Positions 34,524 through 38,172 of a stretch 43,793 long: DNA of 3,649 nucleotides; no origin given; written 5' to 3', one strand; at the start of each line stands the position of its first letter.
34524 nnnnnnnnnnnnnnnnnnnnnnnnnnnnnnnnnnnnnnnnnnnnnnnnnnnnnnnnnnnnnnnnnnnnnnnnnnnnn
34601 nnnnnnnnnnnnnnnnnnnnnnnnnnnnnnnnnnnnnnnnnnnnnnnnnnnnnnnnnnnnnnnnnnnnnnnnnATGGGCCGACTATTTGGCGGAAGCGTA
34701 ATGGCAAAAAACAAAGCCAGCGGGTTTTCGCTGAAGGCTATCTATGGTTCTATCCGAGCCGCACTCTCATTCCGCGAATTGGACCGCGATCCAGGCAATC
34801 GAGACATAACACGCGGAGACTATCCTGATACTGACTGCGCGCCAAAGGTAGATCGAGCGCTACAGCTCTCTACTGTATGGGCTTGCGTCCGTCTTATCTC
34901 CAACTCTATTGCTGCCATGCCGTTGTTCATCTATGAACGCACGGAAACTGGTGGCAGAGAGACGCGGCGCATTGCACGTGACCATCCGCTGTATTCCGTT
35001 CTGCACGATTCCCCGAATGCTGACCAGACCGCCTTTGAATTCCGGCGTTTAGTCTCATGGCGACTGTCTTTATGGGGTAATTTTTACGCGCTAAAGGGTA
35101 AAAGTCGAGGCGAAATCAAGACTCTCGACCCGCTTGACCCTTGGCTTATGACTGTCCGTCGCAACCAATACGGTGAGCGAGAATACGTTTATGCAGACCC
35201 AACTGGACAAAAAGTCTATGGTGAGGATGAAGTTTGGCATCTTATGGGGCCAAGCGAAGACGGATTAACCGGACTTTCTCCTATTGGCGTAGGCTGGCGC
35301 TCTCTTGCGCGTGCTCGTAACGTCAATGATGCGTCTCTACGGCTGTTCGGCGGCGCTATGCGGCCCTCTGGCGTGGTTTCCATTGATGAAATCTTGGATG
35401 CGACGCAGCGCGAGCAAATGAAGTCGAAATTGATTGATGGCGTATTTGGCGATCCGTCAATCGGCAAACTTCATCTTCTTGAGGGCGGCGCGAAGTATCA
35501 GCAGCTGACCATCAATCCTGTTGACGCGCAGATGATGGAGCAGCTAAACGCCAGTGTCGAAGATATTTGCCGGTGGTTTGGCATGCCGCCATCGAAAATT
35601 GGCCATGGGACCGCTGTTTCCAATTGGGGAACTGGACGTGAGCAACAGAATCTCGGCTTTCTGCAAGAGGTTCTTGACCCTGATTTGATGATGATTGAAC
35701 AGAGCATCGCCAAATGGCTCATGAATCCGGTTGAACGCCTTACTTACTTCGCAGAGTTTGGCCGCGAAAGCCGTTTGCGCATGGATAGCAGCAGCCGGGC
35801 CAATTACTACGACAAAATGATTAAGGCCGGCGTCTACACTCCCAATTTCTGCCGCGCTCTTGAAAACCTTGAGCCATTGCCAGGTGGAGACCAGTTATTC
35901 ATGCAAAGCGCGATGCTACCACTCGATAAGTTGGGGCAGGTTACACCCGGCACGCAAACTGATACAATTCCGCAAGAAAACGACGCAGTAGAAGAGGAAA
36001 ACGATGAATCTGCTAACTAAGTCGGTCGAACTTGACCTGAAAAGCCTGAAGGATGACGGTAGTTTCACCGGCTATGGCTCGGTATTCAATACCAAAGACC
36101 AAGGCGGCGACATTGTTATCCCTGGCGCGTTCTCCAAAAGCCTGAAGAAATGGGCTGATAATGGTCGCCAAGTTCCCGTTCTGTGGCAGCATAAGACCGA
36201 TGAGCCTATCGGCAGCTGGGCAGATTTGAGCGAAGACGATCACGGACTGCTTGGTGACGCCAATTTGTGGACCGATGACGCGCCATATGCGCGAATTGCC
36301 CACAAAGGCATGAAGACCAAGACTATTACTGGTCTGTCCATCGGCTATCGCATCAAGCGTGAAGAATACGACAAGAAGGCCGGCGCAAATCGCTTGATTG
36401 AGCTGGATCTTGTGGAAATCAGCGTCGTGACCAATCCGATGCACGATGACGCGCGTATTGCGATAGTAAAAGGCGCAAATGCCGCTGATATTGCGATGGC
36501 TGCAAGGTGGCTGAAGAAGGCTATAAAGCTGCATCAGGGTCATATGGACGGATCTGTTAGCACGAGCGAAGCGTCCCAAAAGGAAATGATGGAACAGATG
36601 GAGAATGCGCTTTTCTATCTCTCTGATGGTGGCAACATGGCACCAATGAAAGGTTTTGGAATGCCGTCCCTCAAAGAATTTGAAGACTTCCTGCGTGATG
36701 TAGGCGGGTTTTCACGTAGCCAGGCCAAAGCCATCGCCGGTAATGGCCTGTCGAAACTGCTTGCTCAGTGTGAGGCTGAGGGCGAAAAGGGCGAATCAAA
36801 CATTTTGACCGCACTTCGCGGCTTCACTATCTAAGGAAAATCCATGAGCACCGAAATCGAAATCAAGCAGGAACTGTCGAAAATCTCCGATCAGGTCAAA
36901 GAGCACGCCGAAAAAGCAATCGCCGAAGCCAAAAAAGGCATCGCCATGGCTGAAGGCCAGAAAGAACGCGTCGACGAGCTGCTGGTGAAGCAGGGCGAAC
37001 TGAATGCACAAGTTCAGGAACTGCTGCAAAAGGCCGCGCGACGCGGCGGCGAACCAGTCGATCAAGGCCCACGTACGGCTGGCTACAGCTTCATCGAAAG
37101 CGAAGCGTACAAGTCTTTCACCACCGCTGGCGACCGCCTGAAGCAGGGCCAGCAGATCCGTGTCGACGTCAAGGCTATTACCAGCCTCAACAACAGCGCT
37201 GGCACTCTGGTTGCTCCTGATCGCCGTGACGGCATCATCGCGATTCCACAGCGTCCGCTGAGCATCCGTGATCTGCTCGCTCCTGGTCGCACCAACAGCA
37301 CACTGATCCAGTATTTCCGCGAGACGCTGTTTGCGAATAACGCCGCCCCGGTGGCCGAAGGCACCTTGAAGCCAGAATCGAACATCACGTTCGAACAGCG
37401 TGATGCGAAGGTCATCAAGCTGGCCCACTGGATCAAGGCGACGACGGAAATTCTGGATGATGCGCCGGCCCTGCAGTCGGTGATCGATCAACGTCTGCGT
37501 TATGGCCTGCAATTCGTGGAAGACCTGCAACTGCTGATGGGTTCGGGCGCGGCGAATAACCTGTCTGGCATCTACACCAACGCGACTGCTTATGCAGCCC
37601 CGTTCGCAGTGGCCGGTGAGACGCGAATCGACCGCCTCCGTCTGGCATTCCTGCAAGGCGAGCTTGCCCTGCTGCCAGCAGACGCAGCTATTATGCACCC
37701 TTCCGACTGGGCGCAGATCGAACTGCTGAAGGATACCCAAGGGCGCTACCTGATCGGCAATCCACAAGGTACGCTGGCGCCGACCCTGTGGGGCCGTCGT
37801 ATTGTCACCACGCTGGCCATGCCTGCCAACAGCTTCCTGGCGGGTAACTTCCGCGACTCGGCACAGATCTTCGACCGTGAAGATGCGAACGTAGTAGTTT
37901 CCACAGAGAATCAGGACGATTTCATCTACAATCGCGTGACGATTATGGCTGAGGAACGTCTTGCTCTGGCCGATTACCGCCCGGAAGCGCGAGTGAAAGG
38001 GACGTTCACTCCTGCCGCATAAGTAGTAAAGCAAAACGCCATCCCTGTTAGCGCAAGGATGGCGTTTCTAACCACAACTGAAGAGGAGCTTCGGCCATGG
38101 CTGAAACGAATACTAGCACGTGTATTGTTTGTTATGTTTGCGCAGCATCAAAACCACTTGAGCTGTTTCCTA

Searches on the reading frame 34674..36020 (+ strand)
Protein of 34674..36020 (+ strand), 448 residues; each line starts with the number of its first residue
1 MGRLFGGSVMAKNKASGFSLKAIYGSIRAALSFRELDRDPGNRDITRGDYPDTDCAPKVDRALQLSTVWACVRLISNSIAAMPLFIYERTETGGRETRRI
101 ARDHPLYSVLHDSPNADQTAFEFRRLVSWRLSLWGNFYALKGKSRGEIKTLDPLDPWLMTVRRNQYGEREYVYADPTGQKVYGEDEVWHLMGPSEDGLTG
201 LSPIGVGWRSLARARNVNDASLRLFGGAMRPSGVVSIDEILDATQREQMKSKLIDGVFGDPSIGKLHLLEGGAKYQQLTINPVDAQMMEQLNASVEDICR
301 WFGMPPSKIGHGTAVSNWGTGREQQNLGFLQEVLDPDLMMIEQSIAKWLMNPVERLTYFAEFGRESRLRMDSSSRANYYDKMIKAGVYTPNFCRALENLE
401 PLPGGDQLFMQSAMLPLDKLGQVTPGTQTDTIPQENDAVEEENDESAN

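Call 70: search_protein_families(library=phrogs, proteins=[window:34674-36020:+], max_evalue=0.00001)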
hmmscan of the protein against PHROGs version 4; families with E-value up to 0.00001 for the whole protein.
window:34674-36020:+ (448 aa): 6 families
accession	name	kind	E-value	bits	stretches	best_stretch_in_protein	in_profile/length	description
phrog_12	-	head and packaging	3.7e-105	354.3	1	45-445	73-463/646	portal protein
phrog_2662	-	head and packaging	5.3e-56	191.6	1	66-427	68-435/717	portal protein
phrog_5929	-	head and packaging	2.7e-45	155.4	1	216-431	3-216/228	portal protein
phrog_2271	-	head and packaging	5.7e-30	104.7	1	62-420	49-404/859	portal protein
phrog_21454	-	unknown function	5e-20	72.9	1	244-418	11-179/320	-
phrog_11323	-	unknown function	1.5e-19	71.4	1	323-426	14-118/130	-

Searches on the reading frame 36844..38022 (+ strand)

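Call 70: search_protein_families(library=phrogs, proteins=[window:36844-38022:+], max_evalue=0.00001)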
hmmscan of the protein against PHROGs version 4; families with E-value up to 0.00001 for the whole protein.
window:36844-38022:+ (392 aa): 4 families
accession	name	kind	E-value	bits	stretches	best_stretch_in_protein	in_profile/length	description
phrog_10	-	head and packaging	1.6e-75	256.5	1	1-392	262-639/752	major head protein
phrog_35623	-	unknown function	1.6e-15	58.4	1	5-97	14-105/127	-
phrog_617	-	head and packaging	2.4e-10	40.9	1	16-355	238-586/626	major head protein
phrog_2263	-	head and packaging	7.6e-07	29.4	1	23-361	184-519/551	major head protein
